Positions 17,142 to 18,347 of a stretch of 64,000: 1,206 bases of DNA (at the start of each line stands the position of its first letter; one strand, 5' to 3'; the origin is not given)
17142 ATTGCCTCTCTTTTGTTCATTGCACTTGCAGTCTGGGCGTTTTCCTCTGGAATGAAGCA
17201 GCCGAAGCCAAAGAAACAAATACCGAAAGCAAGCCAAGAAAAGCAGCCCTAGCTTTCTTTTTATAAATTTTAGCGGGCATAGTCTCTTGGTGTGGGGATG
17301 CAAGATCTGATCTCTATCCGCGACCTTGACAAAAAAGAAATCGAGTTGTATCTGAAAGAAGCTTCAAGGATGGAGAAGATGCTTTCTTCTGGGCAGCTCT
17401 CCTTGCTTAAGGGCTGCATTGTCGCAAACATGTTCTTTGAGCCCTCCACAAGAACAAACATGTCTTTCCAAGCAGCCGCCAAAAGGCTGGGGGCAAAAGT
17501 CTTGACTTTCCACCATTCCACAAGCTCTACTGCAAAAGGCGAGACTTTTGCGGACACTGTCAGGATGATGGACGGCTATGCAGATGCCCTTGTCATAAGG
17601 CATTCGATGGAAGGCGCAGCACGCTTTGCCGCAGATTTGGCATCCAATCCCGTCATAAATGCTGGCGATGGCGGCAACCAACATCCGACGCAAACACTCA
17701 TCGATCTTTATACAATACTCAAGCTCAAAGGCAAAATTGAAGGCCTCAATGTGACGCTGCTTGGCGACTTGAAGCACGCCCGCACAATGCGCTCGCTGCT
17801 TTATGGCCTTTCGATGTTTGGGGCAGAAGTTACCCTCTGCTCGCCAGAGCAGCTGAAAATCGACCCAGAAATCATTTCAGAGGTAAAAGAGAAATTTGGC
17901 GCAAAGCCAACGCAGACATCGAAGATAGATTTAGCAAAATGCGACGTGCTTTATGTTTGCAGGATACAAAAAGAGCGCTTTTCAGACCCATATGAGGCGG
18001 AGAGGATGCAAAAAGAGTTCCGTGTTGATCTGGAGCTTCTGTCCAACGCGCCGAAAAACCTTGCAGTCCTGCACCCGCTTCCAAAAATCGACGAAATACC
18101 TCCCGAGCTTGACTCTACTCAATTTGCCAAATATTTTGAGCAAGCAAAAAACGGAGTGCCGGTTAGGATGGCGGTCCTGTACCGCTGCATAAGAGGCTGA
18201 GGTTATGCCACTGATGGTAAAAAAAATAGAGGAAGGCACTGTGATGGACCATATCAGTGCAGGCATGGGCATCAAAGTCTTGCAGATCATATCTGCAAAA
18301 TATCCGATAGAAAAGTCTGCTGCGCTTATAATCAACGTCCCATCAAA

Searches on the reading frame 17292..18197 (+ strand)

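Call 65: search_protein_families(library=pfam, proteins=[window:17292-18197:+], max_evalue=0.001)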
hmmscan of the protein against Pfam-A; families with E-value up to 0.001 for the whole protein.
window:17292-18197:+ (302 aa): 2 families
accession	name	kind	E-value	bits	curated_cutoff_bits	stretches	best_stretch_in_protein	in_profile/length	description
PF02729.26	OTCace_N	-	2e-44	151.7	29.9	1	5-143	2-147/148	Aspartate/ornithine carbamoyltransferase, carbamoyl-P binding domain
PF00185.30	OTCace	-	7.5e-29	101.2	29.4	1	150-298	1-156/157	Aspartate/ornithine carbamoyltransferase, Asp/Orn binding domain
